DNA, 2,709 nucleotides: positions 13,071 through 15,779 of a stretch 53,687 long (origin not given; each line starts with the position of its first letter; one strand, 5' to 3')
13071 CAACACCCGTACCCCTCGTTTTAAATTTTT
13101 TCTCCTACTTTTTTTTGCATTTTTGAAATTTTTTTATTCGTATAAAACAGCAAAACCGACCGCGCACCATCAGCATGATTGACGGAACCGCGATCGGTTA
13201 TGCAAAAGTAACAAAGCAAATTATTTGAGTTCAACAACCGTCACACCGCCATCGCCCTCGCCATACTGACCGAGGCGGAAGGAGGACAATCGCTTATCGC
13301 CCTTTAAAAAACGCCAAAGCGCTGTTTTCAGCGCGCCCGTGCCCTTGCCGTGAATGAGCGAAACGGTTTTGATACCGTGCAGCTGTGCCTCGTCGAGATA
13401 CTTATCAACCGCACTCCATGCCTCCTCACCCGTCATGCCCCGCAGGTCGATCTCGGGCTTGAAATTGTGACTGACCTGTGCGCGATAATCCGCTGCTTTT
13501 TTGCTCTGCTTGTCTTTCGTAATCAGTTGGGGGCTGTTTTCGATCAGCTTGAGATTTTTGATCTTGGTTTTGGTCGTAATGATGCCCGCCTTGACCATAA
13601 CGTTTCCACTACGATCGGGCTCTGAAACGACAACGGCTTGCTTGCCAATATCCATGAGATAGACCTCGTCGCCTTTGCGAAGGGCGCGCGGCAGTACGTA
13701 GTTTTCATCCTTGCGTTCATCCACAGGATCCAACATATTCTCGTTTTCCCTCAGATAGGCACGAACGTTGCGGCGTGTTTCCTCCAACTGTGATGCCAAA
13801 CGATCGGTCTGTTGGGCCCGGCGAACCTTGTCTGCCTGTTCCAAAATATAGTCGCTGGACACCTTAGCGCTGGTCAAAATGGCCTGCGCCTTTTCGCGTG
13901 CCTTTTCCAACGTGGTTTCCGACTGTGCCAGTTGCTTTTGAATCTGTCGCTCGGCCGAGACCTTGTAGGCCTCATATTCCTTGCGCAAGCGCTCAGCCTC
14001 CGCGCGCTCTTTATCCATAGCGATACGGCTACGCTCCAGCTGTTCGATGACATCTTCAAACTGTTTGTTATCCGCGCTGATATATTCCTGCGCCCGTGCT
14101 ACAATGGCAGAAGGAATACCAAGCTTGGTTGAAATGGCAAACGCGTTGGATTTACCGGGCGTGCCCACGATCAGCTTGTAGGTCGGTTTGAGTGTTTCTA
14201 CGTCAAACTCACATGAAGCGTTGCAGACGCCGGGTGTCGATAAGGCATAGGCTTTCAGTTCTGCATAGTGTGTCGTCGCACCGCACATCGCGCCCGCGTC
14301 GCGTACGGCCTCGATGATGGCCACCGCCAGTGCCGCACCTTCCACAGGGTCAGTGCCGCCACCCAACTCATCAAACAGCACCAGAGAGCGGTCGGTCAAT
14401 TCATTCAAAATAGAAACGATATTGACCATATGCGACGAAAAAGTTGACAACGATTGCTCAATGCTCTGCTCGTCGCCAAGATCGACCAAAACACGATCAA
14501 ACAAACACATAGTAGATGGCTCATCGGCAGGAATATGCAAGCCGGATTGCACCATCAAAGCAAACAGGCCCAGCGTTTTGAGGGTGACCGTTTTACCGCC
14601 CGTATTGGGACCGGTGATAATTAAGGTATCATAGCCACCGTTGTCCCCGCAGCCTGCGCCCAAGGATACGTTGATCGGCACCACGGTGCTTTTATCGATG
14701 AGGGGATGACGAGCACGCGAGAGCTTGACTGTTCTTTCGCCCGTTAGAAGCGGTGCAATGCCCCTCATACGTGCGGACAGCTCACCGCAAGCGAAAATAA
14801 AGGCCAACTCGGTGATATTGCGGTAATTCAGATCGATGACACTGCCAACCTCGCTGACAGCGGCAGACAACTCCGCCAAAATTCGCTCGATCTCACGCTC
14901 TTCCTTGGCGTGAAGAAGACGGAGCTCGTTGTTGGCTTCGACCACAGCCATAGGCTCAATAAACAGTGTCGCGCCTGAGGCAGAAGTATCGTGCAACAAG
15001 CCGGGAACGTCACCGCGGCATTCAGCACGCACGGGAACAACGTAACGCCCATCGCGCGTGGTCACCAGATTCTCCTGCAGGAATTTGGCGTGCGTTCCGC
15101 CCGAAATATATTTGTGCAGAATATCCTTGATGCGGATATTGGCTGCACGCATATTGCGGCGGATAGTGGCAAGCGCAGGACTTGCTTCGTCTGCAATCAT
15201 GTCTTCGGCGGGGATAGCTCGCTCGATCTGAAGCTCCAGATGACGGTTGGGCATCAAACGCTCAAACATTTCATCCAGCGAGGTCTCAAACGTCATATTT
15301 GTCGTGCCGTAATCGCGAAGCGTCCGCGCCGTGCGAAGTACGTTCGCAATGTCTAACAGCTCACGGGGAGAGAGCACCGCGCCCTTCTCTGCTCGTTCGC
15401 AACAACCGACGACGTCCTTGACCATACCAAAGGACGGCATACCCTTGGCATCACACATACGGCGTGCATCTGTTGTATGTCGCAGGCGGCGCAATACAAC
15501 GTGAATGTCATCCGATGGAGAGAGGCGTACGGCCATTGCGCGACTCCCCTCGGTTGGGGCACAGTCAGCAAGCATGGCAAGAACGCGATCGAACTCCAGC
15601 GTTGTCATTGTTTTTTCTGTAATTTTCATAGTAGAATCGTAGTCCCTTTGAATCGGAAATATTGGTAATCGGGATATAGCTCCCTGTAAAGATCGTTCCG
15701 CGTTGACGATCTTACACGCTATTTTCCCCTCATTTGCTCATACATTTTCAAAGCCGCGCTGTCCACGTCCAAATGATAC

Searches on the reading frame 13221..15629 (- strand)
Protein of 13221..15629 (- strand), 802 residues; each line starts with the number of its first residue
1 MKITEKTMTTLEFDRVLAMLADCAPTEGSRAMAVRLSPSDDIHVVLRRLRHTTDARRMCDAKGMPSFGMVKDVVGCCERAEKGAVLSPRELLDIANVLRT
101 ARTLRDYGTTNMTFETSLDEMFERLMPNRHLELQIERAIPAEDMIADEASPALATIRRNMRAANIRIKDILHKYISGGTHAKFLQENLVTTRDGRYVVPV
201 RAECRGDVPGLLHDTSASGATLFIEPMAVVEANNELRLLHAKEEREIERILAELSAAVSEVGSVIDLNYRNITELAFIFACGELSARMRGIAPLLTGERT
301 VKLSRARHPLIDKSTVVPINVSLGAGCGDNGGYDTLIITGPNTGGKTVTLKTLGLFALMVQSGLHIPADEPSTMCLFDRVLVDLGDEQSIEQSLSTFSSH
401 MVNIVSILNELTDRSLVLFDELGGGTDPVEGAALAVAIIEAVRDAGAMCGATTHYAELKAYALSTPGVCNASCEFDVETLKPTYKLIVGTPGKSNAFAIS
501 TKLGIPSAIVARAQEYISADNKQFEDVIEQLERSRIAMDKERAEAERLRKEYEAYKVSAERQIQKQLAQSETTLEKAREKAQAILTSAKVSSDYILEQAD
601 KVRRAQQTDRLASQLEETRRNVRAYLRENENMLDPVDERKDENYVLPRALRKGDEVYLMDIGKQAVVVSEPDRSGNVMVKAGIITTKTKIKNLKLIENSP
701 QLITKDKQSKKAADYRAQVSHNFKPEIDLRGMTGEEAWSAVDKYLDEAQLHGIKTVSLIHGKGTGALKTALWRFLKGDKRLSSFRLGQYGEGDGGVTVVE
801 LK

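Call 37: search_protein_families(library=pfam, proteins=[window:13221-15629:-], max_evalue=0.00001)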
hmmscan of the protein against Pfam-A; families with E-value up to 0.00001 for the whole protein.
window:13221-15629:- (802 aa): 3 families
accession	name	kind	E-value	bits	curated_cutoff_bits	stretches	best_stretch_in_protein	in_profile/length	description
PF00488.27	MutS_V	-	4.2e-33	115.3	30.2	1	336-517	1-184/188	MutS domain V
PF01713.27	Smr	-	2e-25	89.2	25.7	1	727-802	1-77/77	Smr domain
PF20297.4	MSSS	-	4.7e-08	33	26.8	1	653-693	2-42/42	MutS2 and Smr-associated SH3 domain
